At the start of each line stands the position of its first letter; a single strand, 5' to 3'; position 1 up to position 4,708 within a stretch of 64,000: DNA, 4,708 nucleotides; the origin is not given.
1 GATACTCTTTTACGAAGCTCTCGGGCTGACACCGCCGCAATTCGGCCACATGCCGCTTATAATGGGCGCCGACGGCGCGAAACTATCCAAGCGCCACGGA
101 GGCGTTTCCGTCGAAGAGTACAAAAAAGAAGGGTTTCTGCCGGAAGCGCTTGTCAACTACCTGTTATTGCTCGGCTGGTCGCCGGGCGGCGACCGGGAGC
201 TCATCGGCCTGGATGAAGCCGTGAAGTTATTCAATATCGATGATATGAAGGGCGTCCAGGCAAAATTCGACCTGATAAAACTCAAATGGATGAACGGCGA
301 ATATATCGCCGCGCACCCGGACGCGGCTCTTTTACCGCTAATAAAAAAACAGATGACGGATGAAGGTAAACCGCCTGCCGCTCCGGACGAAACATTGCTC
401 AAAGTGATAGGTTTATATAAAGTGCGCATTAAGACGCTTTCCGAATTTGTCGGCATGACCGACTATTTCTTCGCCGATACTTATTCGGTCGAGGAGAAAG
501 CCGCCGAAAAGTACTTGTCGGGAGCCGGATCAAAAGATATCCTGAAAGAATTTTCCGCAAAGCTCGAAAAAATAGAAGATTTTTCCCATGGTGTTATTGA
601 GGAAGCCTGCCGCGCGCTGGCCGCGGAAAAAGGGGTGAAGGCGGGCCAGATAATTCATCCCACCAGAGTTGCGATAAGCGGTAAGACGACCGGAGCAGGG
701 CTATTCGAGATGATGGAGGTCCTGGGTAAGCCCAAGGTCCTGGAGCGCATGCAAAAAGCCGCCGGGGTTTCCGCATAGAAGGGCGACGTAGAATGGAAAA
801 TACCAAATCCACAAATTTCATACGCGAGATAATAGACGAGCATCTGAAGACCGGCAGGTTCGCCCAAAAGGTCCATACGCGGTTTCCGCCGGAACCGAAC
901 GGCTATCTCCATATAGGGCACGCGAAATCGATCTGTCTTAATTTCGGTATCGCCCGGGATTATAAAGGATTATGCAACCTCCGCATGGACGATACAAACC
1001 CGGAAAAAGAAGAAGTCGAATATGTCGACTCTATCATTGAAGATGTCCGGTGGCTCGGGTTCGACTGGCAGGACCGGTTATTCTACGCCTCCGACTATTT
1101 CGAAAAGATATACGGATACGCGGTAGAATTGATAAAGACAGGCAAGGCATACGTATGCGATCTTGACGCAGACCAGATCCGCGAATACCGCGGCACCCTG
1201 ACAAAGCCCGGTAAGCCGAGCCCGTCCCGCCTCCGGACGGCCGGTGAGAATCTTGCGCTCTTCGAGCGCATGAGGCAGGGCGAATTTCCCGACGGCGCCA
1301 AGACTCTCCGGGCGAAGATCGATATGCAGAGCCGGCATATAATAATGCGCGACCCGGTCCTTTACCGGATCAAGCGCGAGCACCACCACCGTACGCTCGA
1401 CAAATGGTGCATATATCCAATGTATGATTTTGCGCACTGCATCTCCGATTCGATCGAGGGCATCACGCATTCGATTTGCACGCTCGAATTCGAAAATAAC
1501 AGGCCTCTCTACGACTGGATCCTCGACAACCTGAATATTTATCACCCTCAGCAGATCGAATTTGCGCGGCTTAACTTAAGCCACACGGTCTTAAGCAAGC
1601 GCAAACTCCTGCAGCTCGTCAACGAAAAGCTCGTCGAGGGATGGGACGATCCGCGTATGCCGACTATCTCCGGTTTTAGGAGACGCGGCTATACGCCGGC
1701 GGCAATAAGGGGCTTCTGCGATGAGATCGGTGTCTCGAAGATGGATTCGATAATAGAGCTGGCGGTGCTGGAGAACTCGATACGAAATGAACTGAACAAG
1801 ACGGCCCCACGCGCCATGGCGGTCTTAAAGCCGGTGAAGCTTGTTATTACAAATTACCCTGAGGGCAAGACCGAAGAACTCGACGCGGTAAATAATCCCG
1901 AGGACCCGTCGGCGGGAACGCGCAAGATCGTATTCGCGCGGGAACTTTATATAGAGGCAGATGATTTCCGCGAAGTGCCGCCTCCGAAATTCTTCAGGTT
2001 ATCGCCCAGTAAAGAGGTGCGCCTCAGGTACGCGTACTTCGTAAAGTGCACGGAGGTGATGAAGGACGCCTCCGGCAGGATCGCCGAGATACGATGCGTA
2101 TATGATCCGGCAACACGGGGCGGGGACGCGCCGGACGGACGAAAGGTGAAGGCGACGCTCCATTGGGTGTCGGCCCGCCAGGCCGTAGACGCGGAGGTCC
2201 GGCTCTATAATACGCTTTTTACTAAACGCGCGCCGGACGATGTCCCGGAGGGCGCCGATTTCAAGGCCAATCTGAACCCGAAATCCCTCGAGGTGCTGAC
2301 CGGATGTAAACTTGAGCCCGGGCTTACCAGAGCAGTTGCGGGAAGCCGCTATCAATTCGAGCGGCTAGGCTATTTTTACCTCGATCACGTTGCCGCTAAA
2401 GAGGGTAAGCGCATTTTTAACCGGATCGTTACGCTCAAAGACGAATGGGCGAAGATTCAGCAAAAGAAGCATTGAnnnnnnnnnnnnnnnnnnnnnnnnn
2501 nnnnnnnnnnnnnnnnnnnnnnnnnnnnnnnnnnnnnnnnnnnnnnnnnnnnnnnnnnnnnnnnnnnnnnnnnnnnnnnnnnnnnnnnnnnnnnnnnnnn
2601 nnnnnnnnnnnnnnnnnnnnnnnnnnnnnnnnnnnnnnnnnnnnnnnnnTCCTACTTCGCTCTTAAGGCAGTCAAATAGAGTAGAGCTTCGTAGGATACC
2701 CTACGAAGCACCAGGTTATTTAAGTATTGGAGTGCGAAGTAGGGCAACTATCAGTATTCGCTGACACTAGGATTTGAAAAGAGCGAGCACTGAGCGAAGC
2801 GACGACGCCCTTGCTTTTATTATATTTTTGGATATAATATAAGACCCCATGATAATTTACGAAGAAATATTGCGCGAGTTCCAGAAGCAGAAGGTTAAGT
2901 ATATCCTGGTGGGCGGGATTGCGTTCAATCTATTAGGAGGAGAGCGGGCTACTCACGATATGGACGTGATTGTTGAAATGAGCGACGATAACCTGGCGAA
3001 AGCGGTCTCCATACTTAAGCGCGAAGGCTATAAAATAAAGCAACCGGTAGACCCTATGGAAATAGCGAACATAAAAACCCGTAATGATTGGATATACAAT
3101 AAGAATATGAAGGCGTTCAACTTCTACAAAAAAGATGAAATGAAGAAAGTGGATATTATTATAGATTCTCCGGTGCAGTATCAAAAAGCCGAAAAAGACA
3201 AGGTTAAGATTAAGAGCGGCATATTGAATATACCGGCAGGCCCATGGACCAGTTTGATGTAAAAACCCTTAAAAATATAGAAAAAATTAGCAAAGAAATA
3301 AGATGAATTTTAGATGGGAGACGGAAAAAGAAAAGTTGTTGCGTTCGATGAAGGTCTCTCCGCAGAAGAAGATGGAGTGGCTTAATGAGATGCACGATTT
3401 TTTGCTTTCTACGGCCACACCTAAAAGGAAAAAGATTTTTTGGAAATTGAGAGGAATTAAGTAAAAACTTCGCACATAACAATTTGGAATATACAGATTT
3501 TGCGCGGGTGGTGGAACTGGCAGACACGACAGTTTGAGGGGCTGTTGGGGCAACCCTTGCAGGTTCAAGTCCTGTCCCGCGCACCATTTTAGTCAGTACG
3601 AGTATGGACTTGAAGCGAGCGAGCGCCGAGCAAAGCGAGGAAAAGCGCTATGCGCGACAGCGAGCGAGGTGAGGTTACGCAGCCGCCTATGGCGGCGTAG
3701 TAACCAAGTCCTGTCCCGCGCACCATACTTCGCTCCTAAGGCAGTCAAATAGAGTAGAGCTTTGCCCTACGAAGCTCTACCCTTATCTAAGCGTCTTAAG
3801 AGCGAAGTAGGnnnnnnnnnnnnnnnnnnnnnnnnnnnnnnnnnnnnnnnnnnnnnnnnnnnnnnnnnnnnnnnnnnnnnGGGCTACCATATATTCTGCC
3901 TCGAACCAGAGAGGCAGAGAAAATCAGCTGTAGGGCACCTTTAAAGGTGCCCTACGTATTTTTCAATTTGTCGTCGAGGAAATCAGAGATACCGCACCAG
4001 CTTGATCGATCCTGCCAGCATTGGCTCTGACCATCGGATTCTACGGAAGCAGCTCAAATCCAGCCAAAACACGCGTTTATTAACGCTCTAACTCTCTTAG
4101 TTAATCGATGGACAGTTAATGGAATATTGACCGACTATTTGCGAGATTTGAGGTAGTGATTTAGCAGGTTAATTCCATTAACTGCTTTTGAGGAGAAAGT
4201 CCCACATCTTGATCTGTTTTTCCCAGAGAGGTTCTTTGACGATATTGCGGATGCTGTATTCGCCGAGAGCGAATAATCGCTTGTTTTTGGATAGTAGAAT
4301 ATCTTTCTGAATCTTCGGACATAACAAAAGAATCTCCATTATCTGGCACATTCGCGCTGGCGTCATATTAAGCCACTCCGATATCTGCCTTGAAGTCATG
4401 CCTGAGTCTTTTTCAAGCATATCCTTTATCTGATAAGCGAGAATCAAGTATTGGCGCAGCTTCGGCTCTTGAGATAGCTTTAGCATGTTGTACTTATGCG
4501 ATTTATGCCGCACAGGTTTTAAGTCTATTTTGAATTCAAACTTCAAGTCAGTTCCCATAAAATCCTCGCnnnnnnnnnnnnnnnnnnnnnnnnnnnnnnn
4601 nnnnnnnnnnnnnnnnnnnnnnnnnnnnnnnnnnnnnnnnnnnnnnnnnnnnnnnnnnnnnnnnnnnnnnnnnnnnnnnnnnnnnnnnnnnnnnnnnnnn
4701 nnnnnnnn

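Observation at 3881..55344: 13-bp copy of the tRNA-Glu 3' end 51.4 kb downstream: possible outer att boundary of the whole accessory stretch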

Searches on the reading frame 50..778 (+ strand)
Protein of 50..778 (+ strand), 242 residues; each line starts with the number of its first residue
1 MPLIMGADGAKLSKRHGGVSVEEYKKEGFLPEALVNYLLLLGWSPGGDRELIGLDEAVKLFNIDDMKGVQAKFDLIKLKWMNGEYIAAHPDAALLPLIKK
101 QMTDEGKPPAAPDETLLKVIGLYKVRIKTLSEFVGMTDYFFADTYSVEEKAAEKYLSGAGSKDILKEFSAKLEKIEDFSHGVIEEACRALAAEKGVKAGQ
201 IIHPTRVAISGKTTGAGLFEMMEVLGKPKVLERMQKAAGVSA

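Call 7: search_protein_families(library=pfam, proteins=[window:50-778:+])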
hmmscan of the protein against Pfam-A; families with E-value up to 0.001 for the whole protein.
window:50-778:+ (242 aa): 2 families
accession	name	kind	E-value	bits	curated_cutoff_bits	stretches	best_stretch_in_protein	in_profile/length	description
PF19269.4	Anticodon_2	-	1.5e-36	126.3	23.6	1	111-237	11-140/141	Anticodon binding domain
PF00749.27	tRNA-synt_1c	-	2e-12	47.1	23.4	1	2-80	234-314/314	tRNA synthetases class I (E and Q), catalytic domain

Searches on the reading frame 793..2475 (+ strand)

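Call 7: search_protein_families(library=pfam, proteins=[window:793-2475:+])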
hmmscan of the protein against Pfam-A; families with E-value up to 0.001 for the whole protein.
window:793-2475:+ (560 aa): 3 families
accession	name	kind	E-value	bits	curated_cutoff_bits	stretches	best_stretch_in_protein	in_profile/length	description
PF00749.27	tRNA-synt_1c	-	7.5e-117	390.2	23.4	1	26-334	1-312/314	tRNA synthetases class I (E and Q), catalytic domain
PF03950.23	tRNA-synt_1c_C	-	9.3e-31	106.3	23.9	1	338-438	1-91/91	tRNA synthetases class I (E and Q), anti-codon binding domain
PF20974.2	tRNA-synt_1c_C2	-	1.1e-20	74.5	23.9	1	455-531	1-69/69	tRNA synthetases class I (E and Q), anti-codon binding domain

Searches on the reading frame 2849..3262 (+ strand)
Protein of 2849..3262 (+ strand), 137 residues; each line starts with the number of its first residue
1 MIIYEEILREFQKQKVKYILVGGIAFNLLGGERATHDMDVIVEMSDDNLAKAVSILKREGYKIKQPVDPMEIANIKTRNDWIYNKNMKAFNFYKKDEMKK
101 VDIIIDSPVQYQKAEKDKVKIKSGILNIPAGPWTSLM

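Call 7: search_protein_families(library=pfam, proteins=[window:2849-3262:+])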
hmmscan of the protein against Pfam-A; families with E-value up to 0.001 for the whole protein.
window:2849-3262:+ (137 aa): 3 families
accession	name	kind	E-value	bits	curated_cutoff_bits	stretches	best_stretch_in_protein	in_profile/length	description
PF14907.12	NTP_transf_5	-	4.1e-06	27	31.2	1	4-94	60-134/249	Uncharacterised nucleotidyltransferase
PF10706.15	Aminoglyc_resit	-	4.6e-05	24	21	1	6-79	4-77/149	Aminoglycoside-2''-adenylyltransferase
PF19502.5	DUF6036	-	0.0001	22.6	23.6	1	11-54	15-57/164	Nucleotidyltransferase of unknown function (DUF6036)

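Call 25: find_encoding_contigs(protein=window:2849-3262:+, flank=10000, max_places=10)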
Protein window:2849-3262:+ (137 aa): 2 contigs read that carry it; 1 place shown.
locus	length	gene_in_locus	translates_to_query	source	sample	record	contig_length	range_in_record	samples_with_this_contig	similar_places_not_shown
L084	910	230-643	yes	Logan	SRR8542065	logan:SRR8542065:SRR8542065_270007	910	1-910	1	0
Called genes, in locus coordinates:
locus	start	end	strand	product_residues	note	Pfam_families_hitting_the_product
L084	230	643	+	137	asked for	PF14907:NTP_transf_5 (weak)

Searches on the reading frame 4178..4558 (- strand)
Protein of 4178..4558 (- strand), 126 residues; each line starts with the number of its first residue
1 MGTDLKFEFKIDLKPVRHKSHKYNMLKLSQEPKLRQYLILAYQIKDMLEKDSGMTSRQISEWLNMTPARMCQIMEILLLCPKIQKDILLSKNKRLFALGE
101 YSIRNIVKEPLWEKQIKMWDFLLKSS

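Call 7: search_protein_families(library=pfam, proteins=[window:4178-4558:-])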
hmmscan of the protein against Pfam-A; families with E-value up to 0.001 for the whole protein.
window:4178-4558:- (126 aa): 0 families

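Call 23: search_protein_families(library=phrogs, proteins=[window:4178-4558:-], max_evalue=0.01)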
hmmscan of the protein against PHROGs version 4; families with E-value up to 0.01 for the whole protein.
window:4178-4558:- (126 aa): 1 family
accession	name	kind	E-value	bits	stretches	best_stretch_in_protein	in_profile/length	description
phrog_14161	-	other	9.9e-06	27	1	30-121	51-140/143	recombinase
